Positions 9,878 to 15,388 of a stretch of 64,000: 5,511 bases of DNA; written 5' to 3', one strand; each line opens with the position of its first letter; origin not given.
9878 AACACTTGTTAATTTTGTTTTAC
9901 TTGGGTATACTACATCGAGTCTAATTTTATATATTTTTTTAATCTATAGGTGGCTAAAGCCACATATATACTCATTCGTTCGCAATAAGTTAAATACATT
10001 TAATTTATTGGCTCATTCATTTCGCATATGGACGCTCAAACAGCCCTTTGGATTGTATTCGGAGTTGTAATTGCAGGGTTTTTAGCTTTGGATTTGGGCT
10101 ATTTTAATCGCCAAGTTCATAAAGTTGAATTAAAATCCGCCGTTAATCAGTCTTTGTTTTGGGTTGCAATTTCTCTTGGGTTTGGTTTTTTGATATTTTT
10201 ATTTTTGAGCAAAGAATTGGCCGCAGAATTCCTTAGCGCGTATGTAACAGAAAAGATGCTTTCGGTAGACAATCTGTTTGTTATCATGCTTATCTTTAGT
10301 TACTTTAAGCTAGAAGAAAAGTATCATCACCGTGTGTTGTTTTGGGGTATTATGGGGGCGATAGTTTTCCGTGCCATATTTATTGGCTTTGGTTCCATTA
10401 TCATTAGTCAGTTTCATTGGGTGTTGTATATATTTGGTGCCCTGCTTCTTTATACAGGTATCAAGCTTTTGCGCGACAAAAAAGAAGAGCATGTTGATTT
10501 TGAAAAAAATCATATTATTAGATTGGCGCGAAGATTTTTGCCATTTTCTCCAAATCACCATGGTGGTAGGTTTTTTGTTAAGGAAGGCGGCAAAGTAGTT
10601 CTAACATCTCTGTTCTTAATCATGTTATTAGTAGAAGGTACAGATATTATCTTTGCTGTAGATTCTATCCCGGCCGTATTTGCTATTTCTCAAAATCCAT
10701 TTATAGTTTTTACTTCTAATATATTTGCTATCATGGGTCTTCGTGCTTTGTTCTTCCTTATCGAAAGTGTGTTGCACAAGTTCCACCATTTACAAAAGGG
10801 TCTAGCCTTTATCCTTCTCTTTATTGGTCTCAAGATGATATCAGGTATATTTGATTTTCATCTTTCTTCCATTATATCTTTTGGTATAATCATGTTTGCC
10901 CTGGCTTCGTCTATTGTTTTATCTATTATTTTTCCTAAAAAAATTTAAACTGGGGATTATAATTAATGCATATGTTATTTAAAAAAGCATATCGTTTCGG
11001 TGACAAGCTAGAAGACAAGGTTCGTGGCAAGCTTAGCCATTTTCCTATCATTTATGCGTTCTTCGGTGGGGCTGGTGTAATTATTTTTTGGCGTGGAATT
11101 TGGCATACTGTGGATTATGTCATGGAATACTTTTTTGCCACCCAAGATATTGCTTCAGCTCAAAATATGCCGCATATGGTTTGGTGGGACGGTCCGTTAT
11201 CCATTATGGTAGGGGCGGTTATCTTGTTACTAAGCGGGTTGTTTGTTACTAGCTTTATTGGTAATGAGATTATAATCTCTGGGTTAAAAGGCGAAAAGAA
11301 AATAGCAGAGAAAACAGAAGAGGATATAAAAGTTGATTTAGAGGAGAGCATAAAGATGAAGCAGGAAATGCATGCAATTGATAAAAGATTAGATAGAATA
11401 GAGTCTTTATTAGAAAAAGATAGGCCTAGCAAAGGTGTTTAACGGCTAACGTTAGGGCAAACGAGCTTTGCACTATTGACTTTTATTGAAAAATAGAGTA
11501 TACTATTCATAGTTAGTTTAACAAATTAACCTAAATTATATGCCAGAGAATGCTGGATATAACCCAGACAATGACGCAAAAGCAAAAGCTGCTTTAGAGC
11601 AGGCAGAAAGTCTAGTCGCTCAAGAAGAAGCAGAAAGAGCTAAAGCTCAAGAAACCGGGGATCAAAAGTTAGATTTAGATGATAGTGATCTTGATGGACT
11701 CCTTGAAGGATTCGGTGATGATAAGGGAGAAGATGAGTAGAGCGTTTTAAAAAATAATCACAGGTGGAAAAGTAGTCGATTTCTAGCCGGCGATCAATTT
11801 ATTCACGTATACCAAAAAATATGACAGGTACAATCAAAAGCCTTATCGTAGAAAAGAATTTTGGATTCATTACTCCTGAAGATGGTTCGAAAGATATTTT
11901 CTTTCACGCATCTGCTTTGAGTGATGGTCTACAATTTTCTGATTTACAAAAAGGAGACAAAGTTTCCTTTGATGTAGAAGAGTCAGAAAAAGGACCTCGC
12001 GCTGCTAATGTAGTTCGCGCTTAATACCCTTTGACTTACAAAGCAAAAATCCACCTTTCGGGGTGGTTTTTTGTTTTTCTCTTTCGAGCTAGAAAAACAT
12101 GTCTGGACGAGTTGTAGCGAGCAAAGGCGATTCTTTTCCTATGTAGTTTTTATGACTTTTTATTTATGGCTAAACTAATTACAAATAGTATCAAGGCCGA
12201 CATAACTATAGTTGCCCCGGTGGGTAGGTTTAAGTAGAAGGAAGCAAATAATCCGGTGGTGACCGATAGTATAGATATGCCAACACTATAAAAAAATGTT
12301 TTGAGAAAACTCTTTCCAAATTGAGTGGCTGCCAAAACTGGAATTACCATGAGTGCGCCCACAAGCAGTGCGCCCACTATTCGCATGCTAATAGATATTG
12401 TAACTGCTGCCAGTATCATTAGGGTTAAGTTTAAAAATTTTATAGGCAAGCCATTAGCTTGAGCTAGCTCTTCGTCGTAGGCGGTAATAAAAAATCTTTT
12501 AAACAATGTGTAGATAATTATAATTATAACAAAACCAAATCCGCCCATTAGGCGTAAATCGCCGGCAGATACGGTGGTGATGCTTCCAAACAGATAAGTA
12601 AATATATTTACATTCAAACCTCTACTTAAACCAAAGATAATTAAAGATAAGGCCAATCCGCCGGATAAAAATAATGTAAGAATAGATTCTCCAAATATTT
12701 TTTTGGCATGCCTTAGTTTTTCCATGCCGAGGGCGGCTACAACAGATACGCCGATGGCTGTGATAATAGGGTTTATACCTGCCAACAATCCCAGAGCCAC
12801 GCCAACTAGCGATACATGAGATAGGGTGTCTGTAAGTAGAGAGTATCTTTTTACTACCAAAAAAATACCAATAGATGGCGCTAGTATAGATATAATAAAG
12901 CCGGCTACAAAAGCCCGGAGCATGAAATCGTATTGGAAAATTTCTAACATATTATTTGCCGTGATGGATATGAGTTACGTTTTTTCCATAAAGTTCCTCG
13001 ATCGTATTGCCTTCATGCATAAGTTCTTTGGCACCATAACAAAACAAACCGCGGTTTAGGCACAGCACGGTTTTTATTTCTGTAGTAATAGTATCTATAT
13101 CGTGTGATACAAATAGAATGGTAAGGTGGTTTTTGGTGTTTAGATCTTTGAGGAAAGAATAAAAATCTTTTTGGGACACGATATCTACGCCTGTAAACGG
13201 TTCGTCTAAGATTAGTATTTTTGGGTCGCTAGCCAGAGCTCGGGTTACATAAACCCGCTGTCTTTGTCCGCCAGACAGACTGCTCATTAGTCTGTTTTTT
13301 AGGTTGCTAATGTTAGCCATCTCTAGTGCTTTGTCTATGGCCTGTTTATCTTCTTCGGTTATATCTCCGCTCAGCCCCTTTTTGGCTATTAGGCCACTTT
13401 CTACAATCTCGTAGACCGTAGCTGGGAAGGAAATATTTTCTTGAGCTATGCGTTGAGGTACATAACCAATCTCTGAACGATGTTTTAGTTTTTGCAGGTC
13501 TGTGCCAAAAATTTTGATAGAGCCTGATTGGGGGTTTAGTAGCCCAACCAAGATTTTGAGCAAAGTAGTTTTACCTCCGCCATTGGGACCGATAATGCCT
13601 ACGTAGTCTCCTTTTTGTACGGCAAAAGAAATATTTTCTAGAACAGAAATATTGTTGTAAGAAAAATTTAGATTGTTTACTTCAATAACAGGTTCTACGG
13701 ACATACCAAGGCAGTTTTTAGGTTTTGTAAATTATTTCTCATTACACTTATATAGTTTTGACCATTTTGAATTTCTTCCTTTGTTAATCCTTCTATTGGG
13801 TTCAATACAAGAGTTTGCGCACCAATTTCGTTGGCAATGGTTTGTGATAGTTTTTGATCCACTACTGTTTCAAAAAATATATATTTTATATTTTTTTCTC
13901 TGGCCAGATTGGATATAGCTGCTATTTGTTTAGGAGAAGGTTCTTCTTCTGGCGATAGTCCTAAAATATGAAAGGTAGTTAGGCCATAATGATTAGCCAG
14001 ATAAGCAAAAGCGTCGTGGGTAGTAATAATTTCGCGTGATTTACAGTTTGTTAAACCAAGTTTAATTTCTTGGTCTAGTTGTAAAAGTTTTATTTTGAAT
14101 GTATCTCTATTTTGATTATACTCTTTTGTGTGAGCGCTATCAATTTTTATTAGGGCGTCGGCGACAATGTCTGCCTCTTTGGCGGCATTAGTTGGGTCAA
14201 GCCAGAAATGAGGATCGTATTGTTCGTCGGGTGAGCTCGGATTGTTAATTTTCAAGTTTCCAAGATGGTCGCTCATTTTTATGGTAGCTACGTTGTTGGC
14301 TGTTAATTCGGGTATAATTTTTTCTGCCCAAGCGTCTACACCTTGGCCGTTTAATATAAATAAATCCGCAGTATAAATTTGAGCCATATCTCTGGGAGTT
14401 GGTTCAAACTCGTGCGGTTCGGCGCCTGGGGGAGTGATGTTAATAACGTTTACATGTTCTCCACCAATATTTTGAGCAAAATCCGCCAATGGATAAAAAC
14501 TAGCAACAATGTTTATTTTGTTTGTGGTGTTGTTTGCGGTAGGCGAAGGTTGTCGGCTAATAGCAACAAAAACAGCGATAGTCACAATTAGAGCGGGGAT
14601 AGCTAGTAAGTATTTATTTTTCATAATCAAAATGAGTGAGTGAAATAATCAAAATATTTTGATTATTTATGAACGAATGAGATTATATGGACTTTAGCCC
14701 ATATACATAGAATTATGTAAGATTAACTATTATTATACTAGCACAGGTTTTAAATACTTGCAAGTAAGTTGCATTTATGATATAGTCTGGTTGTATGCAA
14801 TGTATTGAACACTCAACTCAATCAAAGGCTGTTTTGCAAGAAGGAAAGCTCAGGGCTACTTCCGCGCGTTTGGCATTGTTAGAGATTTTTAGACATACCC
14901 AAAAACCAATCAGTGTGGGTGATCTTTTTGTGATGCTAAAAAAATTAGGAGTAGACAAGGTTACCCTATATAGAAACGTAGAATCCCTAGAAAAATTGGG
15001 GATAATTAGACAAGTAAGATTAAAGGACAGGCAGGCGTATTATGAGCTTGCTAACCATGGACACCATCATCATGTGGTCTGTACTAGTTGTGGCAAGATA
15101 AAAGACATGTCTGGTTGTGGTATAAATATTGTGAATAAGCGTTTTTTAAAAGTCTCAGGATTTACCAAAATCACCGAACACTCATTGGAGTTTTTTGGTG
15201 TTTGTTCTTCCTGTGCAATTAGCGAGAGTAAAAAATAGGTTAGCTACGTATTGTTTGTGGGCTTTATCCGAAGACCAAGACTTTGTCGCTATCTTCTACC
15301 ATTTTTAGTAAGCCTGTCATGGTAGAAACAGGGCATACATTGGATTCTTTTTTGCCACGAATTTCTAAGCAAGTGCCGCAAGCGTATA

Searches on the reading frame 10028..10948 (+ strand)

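Call 61: search_protein_families(library=pfam, proteins=[window:10028-10948:+], max_evalue=0.001)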
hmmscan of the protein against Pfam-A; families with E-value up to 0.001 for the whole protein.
window:10028-10948:+ (306 aa): 1 family
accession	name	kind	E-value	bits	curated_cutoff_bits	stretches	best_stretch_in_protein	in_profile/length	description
PF03741.22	TerC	-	6.8e-53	179.5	27.8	1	70-271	2-175/178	Integral membrane protein TerC family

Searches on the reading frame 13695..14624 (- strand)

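Call 61: search_protein_families(library=pfam, proteins=[window:13695-14624:-], max_evalue=0.001)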
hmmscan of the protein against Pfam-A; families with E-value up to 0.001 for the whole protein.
window:13695-14624:- (309 aa): 1 family
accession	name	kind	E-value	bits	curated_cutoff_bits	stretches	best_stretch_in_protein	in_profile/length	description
PF01297.22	ZnuA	-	9.8e-87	291.2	29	1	39-305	1-263/263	Zinc-uptake complex component A periplasmic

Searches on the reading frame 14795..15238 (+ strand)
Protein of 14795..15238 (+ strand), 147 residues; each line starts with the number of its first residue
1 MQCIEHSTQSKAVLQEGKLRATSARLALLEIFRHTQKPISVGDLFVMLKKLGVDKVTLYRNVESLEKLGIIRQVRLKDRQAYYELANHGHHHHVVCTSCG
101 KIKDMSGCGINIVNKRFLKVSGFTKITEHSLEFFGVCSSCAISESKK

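Call 61: search_protein_families(library=pfam, proteins=[window:14795-15238:+], max_evalue=0.001)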
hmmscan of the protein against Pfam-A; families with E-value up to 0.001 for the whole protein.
window:14795-15238:+ (147 aa): 3 families
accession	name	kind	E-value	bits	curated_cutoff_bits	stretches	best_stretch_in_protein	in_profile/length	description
PF01475.25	FUR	-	9.1e-23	81.1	23.1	1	18-133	3-120/121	Ferric uptake regulator family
PF07848.18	PaaX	-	3.2e-05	24.5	24.8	1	20-89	1-70/70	PaaX-like protein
PF08279.18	HTH_11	-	0.00042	20.6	25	0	25-70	2-44/55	HTH domain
